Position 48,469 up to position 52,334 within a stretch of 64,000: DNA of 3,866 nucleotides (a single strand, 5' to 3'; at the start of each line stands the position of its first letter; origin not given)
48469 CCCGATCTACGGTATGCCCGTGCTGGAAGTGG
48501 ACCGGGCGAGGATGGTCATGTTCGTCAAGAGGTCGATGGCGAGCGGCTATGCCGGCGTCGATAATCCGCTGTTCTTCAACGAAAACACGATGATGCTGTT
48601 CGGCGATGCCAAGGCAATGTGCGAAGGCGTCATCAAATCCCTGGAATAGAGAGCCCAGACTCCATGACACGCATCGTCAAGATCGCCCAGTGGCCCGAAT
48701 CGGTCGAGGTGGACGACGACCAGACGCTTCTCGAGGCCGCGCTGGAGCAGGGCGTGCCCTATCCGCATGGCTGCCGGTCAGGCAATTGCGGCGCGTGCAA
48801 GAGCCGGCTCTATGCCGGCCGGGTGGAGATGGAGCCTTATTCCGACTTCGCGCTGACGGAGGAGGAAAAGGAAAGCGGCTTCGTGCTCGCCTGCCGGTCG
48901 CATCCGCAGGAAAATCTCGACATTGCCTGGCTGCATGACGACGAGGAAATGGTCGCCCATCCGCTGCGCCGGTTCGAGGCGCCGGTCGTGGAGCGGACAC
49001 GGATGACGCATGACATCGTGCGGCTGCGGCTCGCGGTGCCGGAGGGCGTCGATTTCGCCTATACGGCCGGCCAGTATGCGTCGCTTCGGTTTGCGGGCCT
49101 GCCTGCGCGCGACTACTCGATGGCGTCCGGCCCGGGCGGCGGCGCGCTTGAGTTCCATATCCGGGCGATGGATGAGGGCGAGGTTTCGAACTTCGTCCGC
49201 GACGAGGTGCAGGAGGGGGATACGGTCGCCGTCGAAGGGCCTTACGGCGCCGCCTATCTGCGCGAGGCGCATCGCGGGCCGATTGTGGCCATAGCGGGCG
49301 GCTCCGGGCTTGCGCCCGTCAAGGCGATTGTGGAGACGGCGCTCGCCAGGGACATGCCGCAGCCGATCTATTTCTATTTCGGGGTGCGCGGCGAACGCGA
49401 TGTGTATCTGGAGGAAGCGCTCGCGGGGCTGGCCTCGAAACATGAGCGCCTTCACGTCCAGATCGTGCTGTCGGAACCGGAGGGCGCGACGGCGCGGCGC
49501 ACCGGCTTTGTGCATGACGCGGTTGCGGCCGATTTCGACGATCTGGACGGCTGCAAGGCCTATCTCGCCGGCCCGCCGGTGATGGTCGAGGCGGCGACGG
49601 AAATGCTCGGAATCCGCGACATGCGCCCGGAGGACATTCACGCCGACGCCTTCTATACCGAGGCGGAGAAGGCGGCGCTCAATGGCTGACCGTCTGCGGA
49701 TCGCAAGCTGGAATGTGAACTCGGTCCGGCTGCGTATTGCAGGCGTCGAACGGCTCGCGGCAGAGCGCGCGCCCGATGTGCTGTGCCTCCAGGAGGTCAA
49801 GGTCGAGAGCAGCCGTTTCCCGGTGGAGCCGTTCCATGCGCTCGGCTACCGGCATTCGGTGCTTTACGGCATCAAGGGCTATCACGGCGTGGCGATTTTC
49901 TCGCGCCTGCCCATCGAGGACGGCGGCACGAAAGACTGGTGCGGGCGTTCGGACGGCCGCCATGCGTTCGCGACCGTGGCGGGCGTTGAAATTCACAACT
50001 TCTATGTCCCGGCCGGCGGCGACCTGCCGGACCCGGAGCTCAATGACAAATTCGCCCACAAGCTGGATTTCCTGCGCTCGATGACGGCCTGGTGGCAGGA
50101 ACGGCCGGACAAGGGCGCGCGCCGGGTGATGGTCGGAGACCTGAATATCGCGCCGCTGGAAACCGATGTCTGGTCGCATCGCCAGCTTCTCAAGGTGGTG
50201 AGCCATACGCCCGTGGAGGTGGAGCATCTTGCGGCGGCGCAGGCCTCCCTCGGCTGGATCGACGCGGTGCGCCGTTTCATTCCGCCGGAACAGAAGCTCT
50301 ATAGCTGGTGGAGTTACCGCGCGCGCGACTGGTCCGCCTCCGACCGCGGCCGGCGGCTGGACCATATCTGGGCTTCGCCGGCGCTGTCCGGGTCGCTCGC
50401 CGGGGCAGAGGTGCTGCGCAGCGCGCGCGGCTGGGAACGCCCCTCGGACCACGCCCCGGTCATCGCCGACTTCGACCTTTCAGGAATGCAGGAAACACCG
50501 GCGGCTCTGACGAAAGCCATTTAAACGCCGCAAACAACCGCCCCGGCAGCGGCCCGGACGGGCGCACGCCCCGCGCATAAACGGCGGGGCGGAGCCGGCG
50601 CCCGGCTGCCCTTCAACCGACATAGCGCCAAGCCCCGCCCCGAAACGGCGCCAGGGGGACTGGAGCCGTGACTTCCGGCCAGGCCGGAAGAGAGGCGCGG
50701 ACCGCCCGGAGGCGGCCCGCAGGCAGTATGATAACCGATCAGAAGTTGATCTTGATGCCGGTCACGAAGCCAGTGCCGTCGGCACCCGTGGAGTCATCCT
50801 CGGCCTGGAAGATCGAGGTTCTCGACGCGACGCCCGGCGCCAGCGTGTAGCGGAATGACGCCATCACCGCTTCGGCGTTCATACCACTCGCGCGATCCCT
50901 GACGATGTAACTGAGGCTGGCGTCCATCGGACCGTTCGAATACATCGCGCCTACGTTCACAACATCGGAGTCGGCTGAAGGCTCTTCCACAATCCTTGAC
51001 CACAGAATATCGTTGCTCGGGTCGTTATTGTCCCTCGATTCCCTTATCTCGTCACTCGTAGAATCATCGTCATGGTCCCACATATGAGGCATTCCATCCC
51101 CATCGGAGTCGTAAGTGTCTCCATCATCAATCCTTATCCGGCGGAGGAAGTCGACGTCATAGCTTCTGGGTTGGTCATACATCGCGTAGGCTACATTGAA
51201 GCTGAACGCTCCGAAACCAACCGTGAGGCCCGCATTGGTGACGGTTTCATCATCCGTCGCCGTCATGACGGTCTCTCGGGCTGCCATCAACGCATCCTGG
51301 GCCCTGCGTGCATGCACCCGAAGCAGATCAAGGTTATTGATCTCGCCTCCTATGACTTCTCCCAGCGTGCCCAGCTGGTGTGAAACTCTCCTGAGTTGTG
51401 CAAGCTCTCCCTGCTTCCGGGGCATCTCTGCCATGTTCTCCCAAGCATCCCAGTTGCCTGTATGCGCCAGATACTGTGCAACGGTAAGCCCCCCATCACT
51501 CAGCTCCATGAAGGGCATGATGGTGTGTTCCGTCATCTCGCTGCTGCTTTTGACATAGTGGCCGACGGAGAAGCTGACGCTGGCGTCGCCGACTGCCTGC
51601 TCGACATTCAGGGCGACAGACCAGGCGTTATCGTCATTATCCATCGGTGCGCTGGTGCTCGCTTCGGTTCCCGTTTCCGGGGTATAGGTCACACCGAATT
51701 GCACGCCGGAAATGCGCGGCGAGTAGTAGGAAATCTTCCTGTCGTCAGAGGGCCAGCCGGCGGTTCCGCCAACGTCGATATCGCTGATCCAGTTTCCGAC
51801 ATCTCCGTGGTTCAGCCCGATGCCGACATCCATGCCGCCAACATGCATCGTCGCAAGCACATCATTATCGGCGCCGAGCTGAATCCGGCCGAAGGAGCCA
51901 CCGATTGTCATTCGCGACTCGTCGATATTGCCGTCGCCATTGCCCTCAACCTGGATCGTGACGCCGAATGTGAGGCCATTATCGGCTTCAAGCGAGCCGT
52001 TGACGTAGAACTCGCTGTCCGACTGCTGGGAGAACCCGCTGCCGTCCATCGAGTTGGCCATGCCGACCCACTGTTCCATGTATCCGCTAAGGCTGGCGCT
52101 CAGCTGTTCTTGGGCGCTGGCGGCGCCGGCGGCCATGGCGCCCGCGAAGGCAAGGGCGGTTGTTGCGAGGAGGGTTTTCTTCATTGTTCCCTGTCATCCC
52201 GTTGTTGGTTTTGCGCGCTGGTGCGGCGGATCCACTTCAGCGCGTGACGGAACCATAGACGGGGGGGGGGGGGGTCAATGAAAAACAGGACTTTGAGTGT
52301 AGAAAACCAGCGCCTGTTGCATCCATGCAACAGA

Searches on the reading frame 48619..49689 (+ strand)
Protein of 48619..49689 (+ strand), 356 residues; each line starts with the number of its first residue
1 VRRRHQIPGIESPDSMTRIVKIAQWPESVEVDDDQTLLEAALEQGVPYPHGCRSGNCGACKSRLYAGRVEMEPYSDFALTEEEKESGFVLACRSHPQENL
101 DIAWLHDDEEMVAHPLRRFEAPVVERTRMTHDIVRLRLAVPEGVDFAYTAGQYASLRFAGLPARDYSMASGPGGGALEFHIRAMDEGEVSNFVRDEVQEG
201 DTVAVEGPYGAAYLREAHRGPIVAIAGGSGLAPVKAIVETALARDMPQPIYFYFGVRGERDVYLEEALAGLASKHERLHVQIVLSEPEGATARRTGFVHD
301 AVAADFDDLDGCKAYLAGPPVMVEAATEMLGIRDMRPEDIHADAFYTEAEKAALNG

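Call 5: search_protein_families(library=pfam, proteins=[window:48619-49689:+], max_evalue=0.01)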
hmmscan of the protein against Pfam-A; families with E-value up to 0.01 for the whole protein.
window:48619-49689:+ (356 aa): 3 families
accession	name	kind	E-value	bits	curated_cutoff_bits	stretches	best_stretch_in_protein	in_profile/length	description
PF00175.26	NAD_binding_1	-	4.3e-20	72.8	22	1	225-326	2-107/109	Oxidoreductase NAD-binding domain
PF00111.32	Fer2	-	6.4e-17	61.7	21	1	26-96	7-76/77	2Fe-2S iron-sulfur cluster binding domain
PF00970.30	FAD_binding_6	-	8.5e-12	45.7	21.1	1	121-212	2-97/99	Oxidoreductase FAD-binding domain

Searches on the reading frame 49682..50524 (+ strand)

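Call 5: search_protein_families(library=pfam, proteins=[window:49682-50524:+], max_evalue=0.01)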
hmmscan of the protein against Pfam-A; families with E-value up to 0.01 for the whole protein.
window:49682-50524:+ (280 aa): 1 family
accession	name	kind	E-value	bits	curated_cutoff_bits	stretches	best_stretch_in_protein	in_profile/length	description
PF03372.29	Exo_endo_phos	-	2.4e-26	93.3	24.5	1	8-257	1-225/225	Endonuclease/Exonuclease/phosphatase family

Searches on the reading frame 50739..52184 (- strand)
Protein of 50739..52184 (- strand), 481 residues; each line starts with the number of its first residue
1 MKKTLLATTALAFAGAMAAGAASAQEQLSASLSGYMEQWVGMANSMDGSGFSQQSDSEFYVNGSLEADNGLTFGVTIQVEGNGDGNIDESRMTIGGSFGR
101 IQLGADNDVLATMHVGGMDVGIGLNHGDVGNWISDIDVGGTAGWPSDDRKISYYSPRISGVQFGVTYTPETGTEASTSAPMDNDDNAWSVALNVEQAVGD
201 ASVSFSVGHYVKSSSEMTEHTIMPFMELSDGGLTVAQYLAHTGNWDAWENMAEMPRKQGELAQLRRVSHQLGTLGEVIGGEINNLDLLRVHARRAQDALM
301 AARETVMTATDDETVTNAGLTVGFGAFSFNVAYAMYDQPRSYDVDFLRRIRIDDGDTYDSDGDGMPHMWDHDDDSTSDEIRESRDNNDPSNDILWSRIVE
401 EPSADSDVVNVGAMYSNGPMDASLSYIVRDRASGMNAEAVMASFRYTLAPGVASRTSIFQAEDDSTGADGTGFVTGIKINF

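Call 5: search_protein_families(library=pfam, proteins=[window:50739-52184:-], max_evalue=0.01)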
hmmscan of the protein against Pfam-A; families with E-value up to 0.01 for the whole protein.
window:50739-52184:- (481 aa): 1 family
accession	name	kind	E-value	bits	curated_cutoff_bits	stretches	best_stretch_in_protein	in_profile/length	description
PF13609.12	Porin_4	-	8.9e-33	114.8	27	2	7-210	1-205/310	Gram-negative porin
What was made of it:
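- Checked: The downstream ORF 50739-52184 (-) is a Porin_4 protein (call 5, E=9e-33).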

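Call 6: search_protein_families(library=ncbifam, proteins=[window:50739-52184:-], max_evalue=0.01)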
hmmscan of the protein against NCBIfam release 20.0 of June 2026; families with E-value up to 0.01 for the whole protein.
window:50739-52184:- (481 aa): 0 families

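Call 9: find_encoding_contigs(protein=window:50739-52184:-, flank=3000, max_places=10)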
Protein window:50739-52184:- (481 aa): no gene with exactly this product is on record in the collection.

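Call 10: find_homologous_proteins(query=window:50739-52184:-)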
Query window:50739-52184:- (481 aa): 241 proteins with E <= 0.001 among 8000 candidates; the best 120 are listed.
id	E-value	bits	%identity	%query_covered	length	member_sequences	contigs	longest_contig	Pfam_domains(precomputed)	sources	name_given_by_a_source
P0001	0.0e+0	1068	100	100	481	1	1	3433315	PF13609.13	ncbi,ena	-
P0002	5.2e-131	456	50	100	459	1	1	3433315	PF13609.13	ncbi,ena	-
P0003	3.3e-123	430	51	100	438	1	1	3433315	PF13609.13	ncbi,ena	-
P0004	1.1e-115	405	47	100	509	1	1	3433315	PF13609.13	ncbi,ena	-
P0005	2.6e-115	404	49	100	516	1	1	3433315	PF13609.13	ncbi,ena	-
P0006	3.2e-110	387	46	100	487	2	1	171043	PF13609.13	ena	-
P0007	2.4e-109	384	46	100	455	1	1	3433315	PF13609.13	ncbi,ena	-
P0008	1.4e-108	382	47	100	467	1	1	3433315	PF13609.13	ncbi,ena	-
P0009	2.7e-104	368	59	45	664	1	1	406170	PF13609.13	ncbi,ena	-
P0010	5.3e-103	363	47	100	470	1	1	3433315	PF13609.13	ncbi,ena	-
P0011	2.1e-102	362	43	100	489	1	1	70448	PF13609.13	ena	-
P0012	6.2e-99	350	42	100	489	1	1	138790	PF13609.13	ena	-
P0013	8.0e-97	343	46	100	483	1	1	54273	PF13609.13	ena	-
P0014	3.1e-93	331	42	100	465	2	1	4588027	PF13609.13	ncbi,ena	-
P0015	1.4e-92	329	43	95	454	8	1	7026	PF13609.13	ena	-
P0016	2.2e-89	319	42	96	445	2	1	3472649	PF13609.13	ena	-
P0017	8.9e-89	317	41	100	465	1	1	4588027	PF13609.13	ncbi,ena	-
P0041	2.7e-79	285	40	100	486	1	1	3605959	PF13609.13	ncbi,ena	-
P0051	1.5e-75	273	38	95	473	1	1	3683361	PF13609.13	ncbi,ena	-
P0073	8.2e-72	261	39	100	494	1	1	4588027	PF13609.13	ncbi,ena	-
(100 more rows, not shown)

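Call 11: find_encoding_contigs(protein=P0002, flank=2000, max_places=4)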
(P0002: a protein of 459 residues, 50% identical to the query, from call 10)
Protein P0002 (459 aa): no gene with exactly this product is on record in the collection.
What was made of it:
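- Tried and rejected: Exact look-ups of the window porin and its paralog P0002 found no contig on record (calls 9, 11).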

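Call 12: list_cluster_members(proteins=[P0001, P0002, P0006, P0009])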
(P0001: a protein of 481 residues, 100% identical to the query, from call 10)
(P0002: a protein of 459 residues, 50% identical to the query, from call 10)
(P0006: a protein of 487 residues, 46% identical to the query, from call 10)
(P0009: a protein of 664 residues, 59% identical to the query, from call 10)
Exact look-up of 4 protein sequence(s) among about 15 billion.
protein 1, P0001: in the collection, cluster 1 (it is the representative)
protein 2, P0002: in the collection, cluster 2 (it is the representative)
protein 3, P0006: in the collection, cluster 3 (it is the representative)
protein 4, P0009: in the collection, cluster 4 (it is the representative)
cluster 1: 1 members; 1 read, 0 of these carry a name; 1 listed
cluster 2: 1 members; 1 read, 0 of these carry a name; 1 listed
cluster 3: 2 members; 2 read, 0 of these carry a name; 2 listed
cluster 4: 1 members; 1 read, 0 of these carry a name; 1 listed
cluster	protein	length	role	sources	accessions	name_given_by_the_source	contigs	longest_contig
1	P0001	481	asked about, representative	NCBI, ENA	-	-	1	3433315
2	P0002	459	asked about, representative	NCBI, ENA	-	-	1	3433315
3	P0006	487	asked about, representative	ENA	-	-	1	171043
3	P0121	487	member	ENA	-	-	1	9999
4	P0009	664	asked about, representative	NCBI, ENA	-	-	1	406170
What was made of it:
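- The porin is a singleton in the protein collection (call 12) and its source genome is not retrievable (calls 9, 11).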

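Call 15: find_related_loci(query=A1, collection=genome_contigs, flank=2500)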
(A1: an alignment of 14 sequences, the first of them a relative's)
Query A1 (481 aa) in genome_contigs; peptide patterns used: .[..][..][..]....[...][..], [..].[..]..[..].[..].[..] (x = any residue, [..] = any of these).
264 stretches matched a pattern; 67 encode a relative of the query (tblastn E <= 1e-3); 67 distinct loci.
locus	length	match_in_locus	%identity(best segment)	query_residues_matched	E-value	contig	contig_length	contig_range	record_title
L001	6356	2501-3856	42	1-481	7e-91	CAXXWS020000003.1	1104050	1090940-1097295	MAG: Alphaproteobacteria bacterium isolate 6cdd39bc-b7d8-419f-bd13-d60c8cdfee59 genome assembly, contig: contig_3, whole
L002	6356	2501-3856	42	1-481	2e-90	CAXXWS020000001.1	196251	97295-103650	MAG: Alphaproteobacteria bacterium isolate 6cdd39bc-b7d8-419f-bd13-d60c8cdfee59 genome assembly, contig: contig_1, whole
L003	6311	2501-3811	39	17-481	2e-90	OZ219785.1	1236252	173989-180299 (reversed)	MAG: Alphaproteobacteria bacterium isolate 0756efc7-7660-4069-b8ca-5b69e2da9688 genome assembly, chromosome: 1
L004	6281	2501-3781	40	26-481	8e-88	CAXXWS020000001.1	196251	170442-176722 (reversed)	MAG: Alphaproteobacteria bacterium isolate 6cdd39bc-b7d8-419f-bd13-d60c8cdfee59 genome assembly, contig: contig_1, whole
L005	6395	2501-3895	41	1-481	1e-87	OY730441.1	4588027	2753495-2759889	MAG: Alphaproteobacteria bacterium isolate 2bca5935-da77-4c02-97f9-8bc961abb569 genome assembly, chromosome: 1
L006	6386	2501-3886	41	1-481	5e-87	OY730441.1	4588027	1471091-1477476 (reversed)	MAG: Alphaproteobacteria bacterium isolate 2bca5935-da77-4c02-97f9-8bc961abb569 genome assembly, chromosome: 1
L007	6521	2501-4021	39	1-481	3e-85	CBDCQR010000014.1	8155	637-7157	MAG: Alphaproteobacteria bacterium isolate 0c7eebbd-8401-49bd-bf8d-b91b5e99145f genome assembly, contig: contig_14, whol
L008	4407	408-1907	37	1-481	2e-80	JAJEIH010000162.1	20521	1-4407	MAG: Alphaproteobacteria bacterium isolate p16x65bins.40 k141_1318604, whole genome shotgun sequence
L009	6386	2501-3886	38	1-481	1e-79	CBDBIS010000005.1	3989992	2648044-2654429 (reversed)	MAG: Alphaproteobacteria bacterium isolate 1c27fcd0-475b-40ea-bcc6-78b425081152 genome assembly, contig: contig_5, whole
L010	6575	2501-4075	39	1-481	3e-79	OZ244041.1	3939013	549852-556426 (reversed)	MAG: Alphaproteobacteria bacterium isolate f7210445-354a-4bb2-b242-0c6f4feb337f genome assembly, chromosome: 1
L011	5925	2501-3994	40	1-481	4e-79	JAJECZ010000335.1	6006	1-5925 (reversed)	MAG: Alphaproteobacteria bacterium isolate jk18xAbins.48 k141_146220, whole genome shotgun sequence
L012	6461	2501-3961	38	1-481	5e-78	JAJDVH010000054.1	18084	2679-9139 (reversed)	MAG: Alphaproteobacteria bacterium isolate jk18x22bins.31 k141_143363, whole genome shotgun sequence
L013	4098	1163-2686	38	1-481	2e-77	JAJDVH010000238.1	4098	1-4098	MAG: Alphaproteobacteria bacterium isolate jk18x22bins.31 k141_118469, whole genome shotgun sequence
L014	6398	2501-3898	38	26-481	2e-76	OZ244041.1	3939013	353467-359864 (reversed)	MAG: Alphaproteobacteria bacterium isolate f7210445-354a-4bb2-b242-0c6f4feb337f genome assembly, chromosome: 1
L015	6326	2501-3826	37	26-481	3e-76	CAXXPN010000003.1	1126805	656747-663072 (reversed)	MAG: Alphaproteobacteria bacterium isolate 777528ef-fd8a-40bb-88bf-29da65da1541 genome assembly, contig: contig_3, whole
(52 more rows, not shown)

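Call 22: find_encoding_contigs(protein=P0006, flank=1500, max_places=4)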
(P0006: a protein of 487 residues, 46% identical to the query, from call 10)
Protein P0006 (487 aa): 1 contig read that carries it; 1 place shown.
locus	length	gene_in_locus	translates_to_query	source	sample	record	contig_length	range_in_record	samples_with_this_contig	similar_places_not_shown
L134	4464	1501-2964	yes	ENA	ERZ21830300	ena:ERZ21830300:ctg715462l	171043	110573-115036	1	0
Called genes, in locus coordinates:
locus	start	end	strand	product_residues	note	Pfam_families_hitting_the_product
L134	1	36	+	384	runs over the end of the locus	PF00155:Aminotran_1_2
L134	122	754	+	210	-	-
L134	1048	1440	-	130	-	PF00126:HTH_1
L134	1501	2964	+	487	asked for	PF13609:Porin_4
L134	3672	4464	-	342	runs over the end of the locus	PF01548:DEDD_Tnp_IS110, PF02371:Transposase_20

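Call 23: find_encoding_contigs(protein=P0013, flank=1500, max_places=4)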
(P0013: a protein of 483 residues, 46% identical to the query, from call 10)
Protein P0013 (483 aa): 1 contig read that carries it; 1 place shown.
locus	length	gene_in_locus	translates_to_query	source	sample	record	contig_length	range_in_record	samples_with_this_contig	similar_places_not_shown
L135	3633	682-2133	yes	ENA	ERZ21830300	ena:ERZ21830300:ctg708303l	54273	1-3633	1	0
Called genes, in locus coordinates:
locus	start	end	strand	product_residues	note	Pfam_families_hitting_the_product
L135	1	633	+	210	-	?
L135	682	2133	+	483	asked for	PF13609:Porin_4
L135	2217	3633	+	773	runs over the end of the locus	-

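Call 24: find_encoding_contigs(protein=P0016, flank=1500, max_places=4)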
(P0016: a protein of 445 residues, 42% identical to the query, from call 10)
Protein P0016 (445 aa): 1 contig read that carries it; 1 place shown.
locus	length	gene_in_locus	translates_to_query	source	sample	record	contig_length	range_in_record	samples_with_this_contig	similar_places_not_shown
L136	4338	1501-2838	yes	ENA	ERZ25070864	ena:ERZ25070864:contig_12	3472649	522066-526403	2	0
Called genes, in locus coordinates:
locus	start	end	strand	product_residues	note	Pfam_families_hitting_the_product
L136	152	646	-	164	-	PF04828:GFA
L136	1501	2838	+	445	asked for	PF13609:Porin_4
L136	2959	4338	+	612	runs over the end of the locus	-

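Call 26: find_encoding_contigs(protein=P0009, flank=1500, max_places=4)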
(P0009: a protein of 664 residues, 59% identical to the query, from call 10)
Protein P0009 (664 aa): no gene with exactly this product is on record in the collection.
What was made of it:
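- Tried and rejected: P0009 was also absent (call 26).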

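Call 27: find_encoding_contigs(protein=P0041, flank=1500, max_places=4)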
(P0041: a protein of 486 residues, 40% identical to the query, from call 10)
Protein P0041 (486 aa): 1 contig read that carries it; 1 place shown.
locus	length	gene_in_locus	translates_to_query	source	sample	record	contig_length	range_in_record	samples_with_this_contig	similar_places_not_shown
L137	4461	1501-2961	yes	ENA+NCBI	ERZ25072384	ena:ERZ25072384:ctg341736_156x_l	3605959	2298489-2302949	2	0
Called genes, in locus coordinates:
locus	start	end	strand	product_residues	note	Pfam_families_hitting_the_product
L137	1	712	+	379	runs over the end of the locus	PF05598:DUF772 (weak), PF01609:DDE_Tnp_1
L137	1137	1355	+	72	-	-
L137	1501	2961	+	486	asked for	PF13609:Porin_4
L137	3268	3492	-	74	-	-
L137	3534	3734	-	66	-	PF00126:HTH_1 (weak)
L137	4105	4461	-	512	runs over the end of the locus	PF13609:Porin_4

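Call 28: find_encoding_contigs(protein=P0051, flank=1500, max_places=4)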
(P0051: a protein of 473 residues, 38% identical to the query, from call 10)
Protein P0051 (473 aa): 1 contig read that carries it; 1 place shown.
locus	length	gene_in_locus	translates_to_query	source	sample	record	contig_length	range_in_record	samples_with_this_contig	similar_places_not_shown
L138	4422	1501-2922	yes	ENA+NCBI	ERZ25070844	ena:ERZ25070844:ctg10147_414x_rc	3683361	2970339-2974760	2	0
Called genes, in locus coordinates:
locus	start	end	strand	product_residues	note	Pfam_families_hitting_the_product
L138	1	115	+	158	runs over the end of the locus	-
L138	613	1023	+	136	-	PF00126:HTH_1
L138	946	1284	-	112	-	-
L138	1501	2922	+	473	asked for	PF13609:Porin_4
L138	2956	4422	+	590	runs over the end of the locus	-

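Call 54: find_encoding_contigs(protein=P0017, flank=600, max_places=10)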
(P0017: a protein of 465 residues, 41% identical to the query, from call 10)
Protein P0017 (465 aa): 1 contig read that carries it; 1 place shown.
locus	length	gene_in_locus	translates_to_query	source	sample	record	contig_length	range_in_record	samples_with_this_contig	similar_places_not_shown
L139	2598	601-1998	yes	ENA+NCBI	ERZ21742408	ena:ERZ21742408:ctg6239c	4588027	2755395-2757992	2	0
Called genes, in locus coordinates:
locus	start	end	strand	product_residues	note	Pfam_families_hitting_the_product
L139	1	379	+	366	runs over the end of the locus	PF25087:GMPPB_C (faint), PF00132:Hexapep (weak), PF14602:Hexapep_2 (faint), PF00132:Hexapep (weak), PF25084:LbH_EIF2B, PF00132:Hexapep (weak)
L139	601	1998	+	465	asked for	PF13609:Porin_4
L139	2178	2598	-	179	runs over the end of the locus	-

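Call 55: find_encoding_contigs(protein=P0073, flank=600, max_places=10)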
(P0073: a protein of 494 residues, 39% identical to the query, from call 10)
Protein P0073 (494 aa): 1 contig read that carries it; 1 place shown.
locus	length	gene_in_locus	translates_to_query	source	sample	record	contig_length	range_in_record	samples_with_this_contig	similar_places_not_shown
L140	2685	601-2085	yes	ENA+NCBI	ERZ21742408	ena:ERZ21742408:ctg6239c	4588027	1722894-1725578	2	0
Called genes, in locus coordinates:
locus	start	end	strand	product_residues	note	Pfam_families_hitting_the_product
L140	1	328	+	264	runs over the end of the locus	PF03328:HpcH_HpaI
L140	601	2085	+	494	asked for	PF13609:Porin_4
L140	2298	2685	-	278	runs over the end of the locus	-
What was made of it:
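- Tried and rejected: Look-ups returned only the same contig (calls 54, 55).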

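Call 63: predict_structure(alignment_id=A1)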
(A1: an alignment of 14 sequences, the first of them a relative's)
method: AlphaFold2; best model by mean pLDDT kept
length: 481 residues; sequences in the alignment: 14
mean_pLDDT: 66.8   pTM: 0.59
mean pLDDT of the five models: 66.8, 66.8, 54.1, 53.9, 49.5
residues with pLDDT >= 90: 5; 70-90: 274; 50-70: 72; < 50: 130
segments of 3 or more residues with pLDDT < 50: 1-26, 83-85, 107-117, 119-124, 142-146, 172-184, 255-283, 349-360, 362-385
pLDDT, mean of each block of 10 residues (from residue 1): 34 40 48 74 65 66 75 74 55 77 59 43 50 73 53 82 79 34 57 84 83 77 74 76 76 49 42 38 61 80 80 82 88 84 67 38 39 36 53 75 84 86 87 88 85 84 87 82 74
secondary structure, 60 per line:
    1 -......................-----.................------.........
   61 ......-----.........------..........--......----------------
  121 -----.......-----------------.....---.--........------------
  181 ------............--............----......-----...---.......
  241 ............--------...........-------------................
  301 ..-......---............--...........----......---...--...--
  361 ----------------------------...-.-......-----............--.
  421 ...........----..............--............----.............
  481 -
elements in order: H2-23 E29-45 E52-66 E72-80 E87-96 E99-104 H126-132 E150-154 E161-168 E187-198 E201-212 E217-222 H235-252 H261-271 H285-302 E304-309 E313-324 E327-337 E342-347 E351-353 E356-358 E395-400 E406-417 E420-431 E436-449 E452-463 E468-480

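Call 65: fold_search(model_id=the predicted structure, library=pdb)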
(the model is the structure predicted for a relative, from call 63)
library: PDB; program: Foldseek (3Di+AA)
matches with E <= 10: 745; with E <= 0.001: 277
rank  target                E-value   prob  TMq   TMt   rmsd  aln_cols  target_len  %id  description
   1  6ehe                  6.9e-15  1.00  0.45  0.67   9.0       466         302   10  OmpTdeltaL8 (loop L8 deletion mutant of OmpT), an outer membrane protein of Vibrio cholerae (released 2018-04-25)
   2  7de8                  4.3e-14  1.00  0.43  0.59  11.4       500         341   11  Crystal Structure of outer membrane protein PorB with G103K mutations from Neisseria meningitidis W135 (released 2021-03-31)
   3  3a2s_X                8.6e-14  1.00  0.45  0.61  11.7       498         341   11  Crystal Structure of outer membrane protein PorB from Neisseria meningitidis in complex with sucrose (released 2010-04-07)
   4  4aui_A                9.5e-14  1.00  0.44  0.65   8.7       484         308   11  STRUCTURE AND FUNCTION OF THE PORB PORIN FROM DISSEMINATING N. GONORRHOEAE (released 2012-10-10)
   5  3wi5                  1.1e-13  1.00  0.43  0.64   9.3       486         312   12  Crystal structure of the Loop 7 mutant PorB from Neisseria meningitidis serogroup B (released 2014-01-01)
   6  1e54_A                1.2e-13  1.00  0.47  0.65   6.9       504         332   13  Anion-selective porin from Comamonas acidovorans (released 2001-07-12)
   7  2fgq                  1.5e-13  1.00  0.46  0.64   8.3       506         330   13  High resolution X-ray structure of Omp32 in complex with malate (released 2006-01-31)
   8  3wi4                  5.3e-13  1.00  0.45  0.66   9.3       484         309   12  Crystal structure of wild-type PorB from Neisseria meningitidis serogroup B (released 2014-01-01)
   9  5mdq_A                6.6e-13  1.00  0.45  0.59   6.4       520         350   11  Crystal structure of outer membrane expressed Chitoporin VhChip from Vibrio harveyi (released 2017-12-20)
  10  6ehb_B                8.6e-13  1.00  0.43  0.63   7.3       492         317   10  OmpU, an outer membrane protein, of Vibrio cholerae (released 2018-04-25)
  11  6ehd                  1.3e-12  1.00  0.41  0.58  10.3       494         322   10  OmpT (in-vitro folded), an outer membrane protein of Vibrio cholerae (released 2018-04-25)
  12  6ehc_A                1.5e-12  1.00  0.42  0.63   7.1       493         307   10  OmpUdeltaN (N-terminus deletion mutant of OmpU), outer membrane protein of Vibrio cholerae (released 2018-04-25)
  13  5mdo_A                2.3e-12  1.00  0.43  0.58   6.3       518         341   10  Crystal structure of in vitro folded Chitoporin VhChip from Vibrio harveyi (crystal form I) (released 2017-12-20)
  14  2por                  2.8e-12  1.00  0.44  0.66  10.5       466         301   12  STRUCTURE OF PORIN REFINED AT 1.8 ANGSTROMS RESOLUTION (released 1993-07-15)
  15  5oyk                  3.1e-12  1.00  0.42  0.60   8.6       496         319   10  Outer-membrane expressed OmpT of Vibrio cholerae (released 2018-04-25)
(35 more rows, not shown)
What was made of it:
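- On Simple-sequence-repeat promoter phase/volume variation (porA/opc type contingency locus): Porin_4 (call 5) and a porin fold (call 65).
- Checked: Its predicted fold matches 16-stranded general porins (calls 63, 65).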
